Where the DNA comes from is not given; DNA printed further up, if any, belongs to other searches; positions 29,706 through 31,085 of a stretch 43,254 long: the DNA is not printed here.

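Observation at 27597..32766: Tightly coupled operon proC / PurD-like ATP-grasp / HAD-like / second Ftr paralog / PfkB kinase: candidate unassigned pathway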

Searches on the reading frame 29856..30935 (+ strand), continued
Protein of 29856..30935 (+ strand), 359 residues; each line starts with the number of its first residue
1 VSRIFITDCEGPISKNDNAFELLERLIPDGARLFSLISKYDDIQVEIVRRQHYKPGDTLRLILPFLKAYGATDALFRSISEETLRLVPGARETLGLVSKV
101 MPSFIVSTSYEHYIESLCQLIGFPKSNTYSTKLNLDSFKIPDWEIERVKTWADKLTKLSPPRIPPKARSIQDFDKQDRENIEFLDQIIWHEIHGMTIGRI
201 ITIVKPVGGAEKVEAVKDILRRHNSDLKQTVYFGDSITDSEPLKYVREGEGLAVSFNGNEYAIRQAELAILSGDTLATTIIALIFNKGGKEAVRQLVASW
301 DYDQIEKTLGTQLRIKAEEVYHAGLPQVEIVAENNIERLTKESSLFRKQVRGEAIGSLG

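Call 58: search_protein_families(library=padloc, proteins=[P0411, L085:9209-9526:+, L085:9526-9972:+, L085:13048-13617:+, window:29856-30935:+, L088:9693-10787:+], max_evalue=0.01)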
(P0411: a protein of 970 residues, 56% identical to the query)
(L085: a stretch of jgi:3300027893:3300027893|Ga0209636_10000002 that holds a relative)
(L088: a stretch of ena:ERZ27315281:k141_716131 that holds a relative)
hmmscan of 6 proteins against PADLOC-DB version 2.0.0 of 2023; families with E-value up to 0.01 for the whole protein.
P0411 (970 aa): 0 families

L085:9209-9526:+ (105 aa): 6 families
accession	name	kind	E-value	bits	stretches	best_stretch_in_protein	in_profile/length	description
PDLC02975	WH_III-A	-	0.00024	19.4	1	18-78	6-64/103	-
PDLC01879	CARF3--CARF_TM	-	0.00038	18.2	1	16-80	157-218/222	-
PDLC01856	CARF3--CARF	-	0.00059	17.8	1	13-70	122-177/194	-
PDLC01434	CasR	-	0.00087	17.2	1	12-77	125-188/191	"CAS-I,CAS-II,CAS-III,CAS-IV,CAS-V,CAS-VI; associated_signaling"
PDLC01849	CARF3--CARF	-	0.0021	15.8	1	13-76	136-193/197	-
PDLC02974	WH_III-A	-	0.0099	14.2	0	51-82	34-65/101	-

L085:9526-9972:+ (148 aa): 0 families

L085:13048-13617:+ (189 aa): 0 families

window:29856-30935:+ (359 aa): 0 families

L088:9693-10787:+ (364 aa): 0 families

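Call 63: list_cluster_members(proteins=[P0252, P0256, P0260, P0263, P0266, P0274, P0286, P0294, P0305, P0311])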
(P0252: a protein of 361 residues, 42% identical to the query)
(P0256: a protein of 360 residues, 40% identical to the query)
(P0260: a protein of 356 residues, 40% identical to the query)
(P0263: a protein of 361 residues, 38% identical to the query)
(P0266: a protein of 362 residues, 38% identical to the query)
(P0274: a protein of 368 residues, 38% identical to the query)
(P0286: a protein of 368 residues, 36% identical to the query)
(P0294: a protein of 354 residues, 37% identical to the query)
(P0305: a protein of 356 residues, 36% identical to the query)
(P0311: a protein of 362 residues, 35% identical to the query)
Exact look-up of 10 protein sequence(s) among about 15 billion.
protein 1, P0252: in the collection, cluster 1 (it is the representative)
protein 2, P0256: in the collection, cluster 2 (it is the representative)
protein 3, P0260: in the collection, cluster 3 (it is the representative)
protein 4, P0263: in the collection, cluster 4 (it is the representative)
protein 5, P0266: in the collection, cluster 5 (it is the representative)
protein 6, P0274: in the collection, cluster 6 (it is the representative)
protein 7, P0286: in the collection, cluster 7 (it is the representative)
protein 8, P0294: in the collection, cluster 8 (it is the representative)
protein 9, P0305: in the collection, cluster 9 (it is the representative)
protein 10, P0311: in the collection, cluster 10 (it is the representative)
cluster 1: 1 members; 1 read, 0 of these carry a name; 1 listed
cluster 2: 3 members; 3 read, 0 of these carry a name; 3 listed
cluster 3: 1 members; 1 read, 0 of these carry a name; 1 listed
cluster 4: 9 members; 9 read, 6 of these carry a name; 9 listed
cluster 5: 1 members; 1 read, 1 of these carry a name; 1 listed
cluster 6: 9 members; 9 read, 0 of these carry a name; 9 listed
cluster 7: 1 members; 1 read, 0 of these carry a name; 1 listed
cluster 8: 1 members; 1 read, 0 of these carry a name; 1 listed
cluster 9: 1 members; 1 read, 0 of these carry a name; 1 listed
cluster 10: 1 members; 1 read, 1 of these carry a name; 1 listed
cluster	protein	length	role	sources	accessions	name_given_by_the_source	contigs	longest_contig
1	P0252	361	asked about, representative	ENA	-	-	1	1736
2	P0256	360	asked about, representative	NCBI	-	-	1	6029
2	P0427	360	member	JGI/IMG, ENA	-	-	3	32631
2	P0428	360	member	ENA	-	-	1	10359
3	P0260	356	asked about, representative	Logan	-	-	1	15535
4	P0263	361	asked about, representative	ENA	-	-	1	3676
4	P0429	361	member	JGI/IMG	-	energy-converting hydrogenase A subunit R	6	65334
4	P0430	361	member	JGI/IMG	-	energy-converting hydrogenase A subunit R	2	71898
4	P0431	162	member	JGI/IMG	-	energy-converting hydrogenase A subunit R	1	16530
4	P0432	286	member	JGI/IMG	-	energy-converting hydrogenase A subunit R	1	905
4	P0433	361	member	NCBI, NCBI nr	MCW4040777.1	MAG: hypothetical protein NWE83_08525 [Candidatus Bathyarchaeota archaeon] | hypothetical protein [Candidatus Bathyarchaeota archaeon]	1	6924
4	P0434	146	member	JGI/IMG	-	energy-converting hydrogenase A subunit R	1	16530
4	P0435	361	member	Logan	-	-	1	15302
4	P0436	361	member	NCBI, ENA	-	-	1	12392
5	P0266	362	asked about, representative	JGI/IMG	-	energy-converting hydrogenase A subunit R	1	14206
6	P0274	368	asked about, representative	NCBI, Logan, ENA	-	-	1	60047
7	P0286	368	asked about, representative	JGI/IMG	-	-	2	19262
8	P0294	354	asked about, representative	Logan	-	-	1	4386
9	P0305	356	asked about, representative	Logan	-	-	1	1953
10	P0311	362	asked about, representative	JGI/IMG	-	energy-converting hydrogenase A subunit R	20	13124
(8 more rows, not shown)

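Call 76: predict_structure(alignment_id=A4)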
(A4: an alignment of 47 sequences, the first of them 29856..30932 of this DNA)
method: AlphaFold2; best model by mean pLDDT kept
length: 359 residues; sequences in the alignment: 47
mean_pLDDT: 92.5   pTM: 0.89
mean pLDDT of the five models: 92.5, 92.4, 92.1, 91.8, 90.5
residues with pLDDT >= 90: 298; 70-90: 51; 50-70: 4; < 50: 6
segments of 3 or more residues with pLDDT < 50: 354-359
pLDDT, mean of each block of 10 residues (from residue 1): 91 86 94 93 89 85 97 96 91 92 95 94 94 95 98 96 90 96 96 96 91 97 96 94 97 95 96 95 96 96 94 95 93 95 87 43
secondary structure, 60 per line:
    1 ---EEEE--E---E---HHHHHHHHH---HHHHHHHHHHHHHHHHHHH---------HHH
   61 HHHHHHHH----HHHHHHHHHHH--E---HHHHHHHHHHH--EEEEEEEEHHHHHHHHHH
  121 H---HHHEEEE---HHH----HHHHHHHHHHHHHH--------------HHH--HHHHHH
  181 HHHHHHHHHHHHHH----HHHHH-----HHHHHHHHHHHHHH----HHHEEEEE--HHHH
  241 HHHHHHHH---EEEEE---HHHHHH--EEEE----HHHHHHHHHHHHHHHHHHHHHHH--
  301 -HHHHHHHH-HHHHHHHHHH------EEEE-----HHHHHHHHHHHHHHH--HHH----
elements in order: E4-7 H18-26 H30-48 H58-68 H73-83 H90-100 E103-110 H111-121 E128-131 H142-155 H175-194 H199-203 H209-222 E230-234 H237-248 E252-256 H260-265 E268-271 H276-298 H302-309 H311-320 E327-330 H336-350

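Call 79: fold_search(model_id=the predicted structure, library=pdb)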
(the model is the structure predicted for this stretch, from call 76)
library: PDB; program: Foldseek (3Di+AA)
matches with E <= 10: 760; with E <= 0.001: 28
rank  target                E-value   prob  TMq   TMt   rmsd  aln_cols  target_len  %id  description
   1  1y8a                  3.1e-21  1.00  0.79  0.90   2.9       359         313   26  Structure of gene product AF1437 from Archaeoglobus fulgidus (released 2005-01-25)
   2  3m1y_B                4.4e-07  1.00  0.47  0.78   8.1       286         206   12  Crystal Structure of a Phosphoserine phosphatase (SerB) from Helicobacter pylori (released 2010-03-23)
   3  5it0                  5.7e-07  1.00  0.47  0.43   8.7       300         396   14  Crystal structure of Mycobacterium avium SerB2 mutant D343N/D347N (released 2016-04-27)
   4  5is2                  7.0e-07  1.00  0.47  0.43   8.8       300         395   14  Crystal structure of Mycobacterium avium SerB2 at pH 6.6 (released 2016-04-27)
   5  5it4                  1.1e-06  1.00  0.47  0.43   8.6       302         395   14  Crystal structure of Mycobacterium avium SerB2 mutant D343N (released 2016-04-27)
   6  3m1y_D                1.4e-06  1.00  0.45  0.75   7.9       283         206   13  Crystal Structure of a Phosphoserine phosphatase (SerB) from Helicobacter pylori (released 2010-03-23)
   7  5jlp                  1.4e-06  1.00  0.47  0.43   9.3       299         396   15  Crystal structure of Mycobacterium avium SerB2 in complex with serine at ACT domain (released 2017-05-03)
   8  5t41                  2.0e-06  1.00  0.46  0.42   9.4       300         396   15  Crystal structure of Mycobacterium avium SerB2 mutant S275A/R279A at pH 6.6 with ethylene glycol bound at ACT- I domain (released 2016-11-16)
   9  3p96                  2.3e-06  1.00  0.46  0.42   9.4       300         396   14  Crystal structure of Phosphoserine phosphatase SerB from Mycobacterium avium, native form (released 2010-11-10)
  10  5jjb                  3.4e-06  1.00  0.47  0.43   9.5       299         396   15  Crystal structure of Mycobacterium avium SerB2 mutant D343G (released 2016-05-18)
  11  3m1y_C                5.2e-06  1.00  0.46  0.76   8.0       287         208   12  Crystal Structure of a Phosphoserine phosphatase (SerB) from Helicobacter pylori (released 2010-03-23)
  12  1l7o_B                6.3e-06  1.00  0.44  0.71   8.4       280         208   11  CRYSTAL STRUCTURE OF PHOSPHOSERINE PHOSPHATASE IN APO FORM (released 2002-06-19)
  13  3m1y_A                8.2e-06  1.00  0.44  0.74   7.7       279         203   12  Crystal Structure of a Phosphoserine phosphatase (SerB) from Helicobacter pylori (released 2010-03-23)
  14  1l7o_A                1.0e-05  1.00  0.42  0.71   8.4       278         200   11  CRYSTAL STRUCTURE OF PHOSPHOSERINE PHOSPHATASE IN APO FORM (released 2002-06-19)
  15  1f5s_B                3.3e-05  1.00  0.44  0.72   7.7       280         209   12  CRYSTAL STRUCTURE OF PHOSPHOSERINE PHOSPHATASE FROM METHANOCOCCUS JANNASCHII (released 2001-06-20)
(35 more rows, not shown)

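Call 96: search_protein_families(library=ncbifam, proteins=[L064:9119-9943:+], max_evalue=0.001)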
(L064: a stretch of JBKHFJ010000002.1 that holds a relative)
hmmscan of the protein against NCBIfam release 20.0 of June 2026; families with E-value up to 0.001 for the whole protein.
L064:9119-9943:+ (274 aa): 2 families
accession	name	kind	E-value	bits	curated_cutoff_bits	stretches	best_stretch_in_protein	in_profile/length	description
TIGR00639.1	PurN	equivalog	1.2e-10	41.2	150.1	1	63-179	46-153/192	phosphoribosylglycinamide formyltransferase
NF004684.0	PRK06027.1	subfamily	0.00014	21.7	223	1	19-175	103-235/286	formyltetrahydrofolate deformylase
